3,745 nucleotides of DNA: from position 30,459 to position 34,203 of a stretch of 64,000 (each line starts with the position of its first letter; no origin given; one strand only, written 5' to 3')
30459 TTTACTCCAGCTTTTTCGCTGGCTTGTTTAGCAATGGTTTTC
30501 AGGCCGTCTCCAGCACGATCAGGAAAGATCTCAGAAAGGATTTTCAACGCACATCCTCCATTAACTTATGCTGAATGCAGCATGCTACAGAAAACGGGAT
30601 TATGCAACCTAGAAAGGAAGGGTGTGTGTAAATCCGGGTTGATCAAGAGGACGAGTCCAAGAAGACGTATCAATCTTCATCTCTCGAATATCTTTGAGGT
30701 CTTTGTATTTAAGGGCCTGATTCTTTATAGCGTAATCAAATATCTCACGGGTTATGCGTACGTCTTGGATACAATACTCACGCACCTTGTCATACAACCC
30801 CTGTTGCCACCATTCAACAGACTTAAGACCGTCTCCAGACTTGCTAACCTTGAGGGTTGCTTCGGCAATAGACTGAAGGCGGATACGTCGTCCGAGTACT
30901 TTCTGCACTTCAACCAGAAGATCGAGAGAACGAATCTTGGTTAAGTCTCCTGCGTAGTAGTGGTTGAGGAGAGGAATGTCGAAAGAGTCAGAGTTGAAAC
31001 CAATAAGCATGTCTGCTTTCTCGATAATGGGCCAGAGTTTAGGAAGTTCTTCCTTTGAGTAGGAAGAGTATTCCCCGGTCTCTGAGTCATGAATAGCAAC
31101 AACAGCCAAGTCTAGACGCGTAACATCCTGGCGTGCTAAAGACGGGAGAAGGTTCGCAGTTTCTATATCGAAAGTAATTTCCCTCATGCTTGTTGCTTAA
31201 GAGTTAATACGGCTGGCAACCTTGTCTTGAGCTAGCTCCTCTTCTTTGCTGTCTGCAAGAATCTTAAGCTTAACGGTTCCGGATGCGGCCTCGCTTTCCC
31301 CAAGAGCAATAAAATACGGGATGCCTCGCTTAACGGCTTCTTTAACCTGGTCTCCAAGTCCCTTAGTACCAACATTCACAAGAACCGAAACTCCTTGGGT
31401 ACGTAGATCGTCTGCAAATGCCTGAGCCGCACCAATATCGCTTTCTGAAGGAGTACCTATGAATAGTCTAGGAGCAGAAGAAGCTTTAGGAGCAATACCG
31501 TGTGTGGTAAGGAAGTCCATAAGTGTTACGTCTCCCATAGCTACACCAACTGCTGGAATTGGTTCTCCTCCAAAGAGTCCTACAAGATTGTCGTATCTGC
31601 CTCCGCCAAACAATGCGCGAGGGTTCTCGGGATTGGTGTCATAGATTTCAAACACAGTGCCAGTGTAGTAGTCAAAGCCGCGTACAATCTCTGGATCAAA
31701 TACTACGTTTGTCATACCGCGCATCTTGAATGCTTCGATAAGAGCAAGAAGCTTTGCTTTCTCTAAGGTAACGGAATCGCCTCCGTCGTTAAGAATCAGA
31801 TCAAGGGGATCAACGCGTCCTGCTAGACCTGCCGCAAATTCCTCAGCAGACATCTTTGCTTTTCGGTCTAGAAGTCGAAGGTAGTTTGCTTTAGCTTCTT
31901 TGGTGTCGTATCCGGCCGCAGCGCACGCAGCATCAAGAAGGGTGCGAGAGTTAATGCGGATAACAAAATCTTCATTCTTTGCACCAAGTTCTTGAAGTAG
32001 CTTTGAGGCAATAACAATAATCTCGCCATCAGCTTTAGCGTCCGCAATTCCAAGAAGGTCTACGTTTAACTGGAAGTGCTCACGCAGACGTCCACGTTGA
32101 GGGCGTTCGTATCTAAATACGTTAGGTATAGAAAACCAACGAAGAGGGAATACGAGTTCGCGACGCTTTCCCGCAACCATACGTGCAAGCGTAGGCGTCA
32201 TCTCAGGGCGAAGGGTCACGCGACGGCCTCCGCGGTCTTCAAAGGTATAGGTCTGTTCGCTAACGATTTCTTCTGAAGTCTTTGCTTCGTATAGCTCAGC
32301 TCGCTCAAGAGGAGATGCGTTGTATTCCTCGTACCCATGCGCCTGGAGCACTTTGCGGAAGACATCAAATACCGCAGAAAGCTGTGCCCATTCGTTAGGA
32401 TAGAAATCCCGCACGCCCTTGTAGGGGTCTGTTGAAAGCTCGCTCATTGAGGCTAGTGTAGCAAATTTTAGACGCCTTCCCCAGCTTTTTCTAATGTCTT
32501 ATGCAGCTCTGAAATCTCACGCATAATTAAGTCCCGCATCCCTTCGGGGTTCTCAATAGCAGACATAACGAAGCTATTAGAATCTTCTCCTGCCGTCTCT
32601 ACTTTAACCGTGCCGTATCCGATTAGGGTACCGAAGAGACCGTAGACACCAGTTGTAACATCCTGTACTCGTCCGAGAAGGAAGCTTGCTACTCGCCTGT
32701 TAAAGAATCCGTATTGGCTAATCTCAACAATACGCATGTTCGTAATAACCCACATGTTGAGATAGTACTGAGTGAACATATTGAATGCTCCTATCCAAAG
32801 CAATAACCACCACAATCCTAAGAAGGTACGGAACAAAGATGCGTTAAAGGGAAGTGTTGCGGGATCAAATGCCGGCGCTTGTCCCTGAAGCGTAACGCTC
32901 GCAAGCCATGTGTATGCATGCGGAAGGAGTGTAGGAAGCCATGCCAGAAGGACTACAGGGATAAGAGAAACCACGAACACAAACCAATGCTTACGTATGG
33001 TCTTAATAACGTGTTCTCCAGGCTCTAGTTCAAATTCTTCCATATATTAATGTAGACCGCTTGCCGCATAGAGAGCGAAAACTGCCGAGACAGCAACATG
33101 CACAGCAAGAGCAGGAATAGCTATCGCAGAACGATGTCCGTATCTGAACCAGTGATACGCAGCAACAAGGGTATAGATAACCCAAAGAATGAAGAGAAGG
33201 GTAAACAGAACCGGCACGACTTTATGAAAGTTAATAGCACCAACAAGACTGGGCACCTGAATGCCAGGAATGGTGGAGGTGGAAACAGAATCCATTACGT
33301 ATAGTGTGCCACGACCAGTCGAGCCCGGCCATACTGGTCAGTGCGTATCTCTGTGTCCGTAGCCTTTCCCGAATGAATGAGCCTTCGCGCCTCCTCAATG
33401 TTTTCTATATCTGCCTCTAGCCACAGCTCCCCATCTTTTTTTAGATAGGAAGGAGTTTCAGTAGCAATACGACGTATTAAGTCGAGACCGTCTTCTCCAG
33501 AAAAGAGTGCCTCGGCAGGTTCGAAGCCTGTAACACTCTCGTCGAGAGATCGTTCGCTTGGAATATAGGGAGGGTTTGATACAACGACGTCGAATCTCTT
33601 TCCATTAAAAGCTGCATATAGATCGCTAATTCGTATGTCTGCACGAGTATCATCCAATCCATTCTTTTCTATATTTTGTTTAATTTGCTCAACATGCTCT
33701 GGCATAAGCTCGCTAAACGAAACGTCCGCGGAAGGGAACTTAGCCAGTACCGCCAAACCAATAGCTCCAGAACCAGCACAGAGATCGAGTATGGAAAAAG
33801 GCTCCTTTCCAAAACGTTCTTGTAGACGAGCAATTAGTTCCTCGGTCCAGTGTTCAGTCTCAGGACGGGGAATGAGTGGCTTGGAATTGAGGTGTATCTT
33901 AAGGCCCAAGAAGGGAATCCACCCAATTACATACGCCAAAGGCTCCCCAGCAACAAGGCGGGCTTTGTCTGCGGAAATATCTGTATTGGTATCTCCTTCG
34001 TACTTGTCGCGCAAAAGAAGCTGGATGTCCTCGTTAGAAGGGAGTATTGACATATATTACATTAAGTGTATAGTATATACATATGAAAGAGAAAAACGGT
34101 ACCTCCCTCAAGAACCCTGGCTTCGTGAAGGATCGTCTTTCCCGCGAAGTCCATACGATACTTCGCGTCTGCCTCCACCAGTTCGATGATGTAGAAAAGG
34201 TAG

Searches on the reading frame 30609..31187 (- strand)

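Call 74: search_protein_families(library=pfam, proteins=[window:30609-31187:-], max_evalue=0.001)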
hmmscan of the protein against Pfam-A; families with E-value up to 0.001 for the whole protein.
window:30609-31187:- (192 aa): 3 families
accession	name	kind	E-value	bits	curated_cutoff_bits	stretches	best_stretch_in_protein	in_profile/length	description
PF13482.12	RNase_H_2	-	2.9e-10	40.8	22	1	6-153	3-164/165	RNase_H superfamily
PF10108.15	DNA_pol_B_exo2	-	6e-06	26.5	24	0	101-145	120-165/213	Predicted 3'-5' exonuclease related to the exonuclease domain of PolB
PF01612.26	DNA_pol_A_exo1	-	0.00075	19.8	23.6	1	3-151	22-166/173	3'-5' exonuclease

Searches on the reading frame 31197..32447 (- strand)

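Call 36: search_protein_families(library=pfam, proteins=[window:31197-32447:-], max_evalue=0.001)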
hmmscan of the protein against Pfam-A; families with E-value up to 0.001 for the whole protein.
window:31197-32447:- (416 aa): 4 families
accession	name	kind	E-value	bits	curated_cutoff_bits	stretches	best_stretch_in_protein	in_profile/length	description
PF13393.11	tRNA-synt_His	-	7.9e-46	157.1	25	1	11-304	1-303/308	Histidyl-tRNA synthetase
PF03129.25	HGTP_anticodon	-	2.4e-10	40.8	21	1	340-414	17-91/94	Anticodon binding domain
PF00587.30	tRNA-synt_2b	-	6.1e-09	36.6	29.3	1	67-214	1-110/179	tRNA synthetase class II core domain (G, H, P, S and T)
PF01409.25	tRNA-synt_2d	-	0.00014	21.8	19.8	1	27-156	23-156/246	tRNA synthetases class II core domain (F)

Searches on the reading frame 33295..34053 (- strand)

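Call 36: search_protein_families(library=pfam, proteins=[window:33295-34053:-], max_evalue=0.001)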
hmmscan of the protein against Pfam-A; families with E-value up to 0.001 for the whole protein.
window:33295-34053:- (252 aa): 6 families
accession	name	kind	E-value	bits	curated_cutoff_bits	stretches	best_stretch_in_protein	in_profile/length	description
PF05175.20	MTS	-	5.5e-16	59.1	23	1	73-164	23-109/170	Methyltransferase small domain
PF03602.21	Cons_hypoth95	-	5.7e-09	36.3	24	1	63-167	22-127/182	Conserved hypothetical protein 95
PF13649.12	Methyltransf_25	-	2.3e-06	28.6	27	1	88-160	1-71/97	Methyltransferase domain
PF07669.17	Eco57I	-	2.1e-05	25.1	25.3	1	122-168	37-89/171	Eco57I restriction-modification methylase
PF10294.15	Methyltransf_16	-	2.5e-05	24.6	21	1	80-136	42-96/174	Lysine methyltransferase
PF13847.12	Methyltransf_31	-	0.00081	19.5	27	0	87-160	6-81/145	Methyltransferase domain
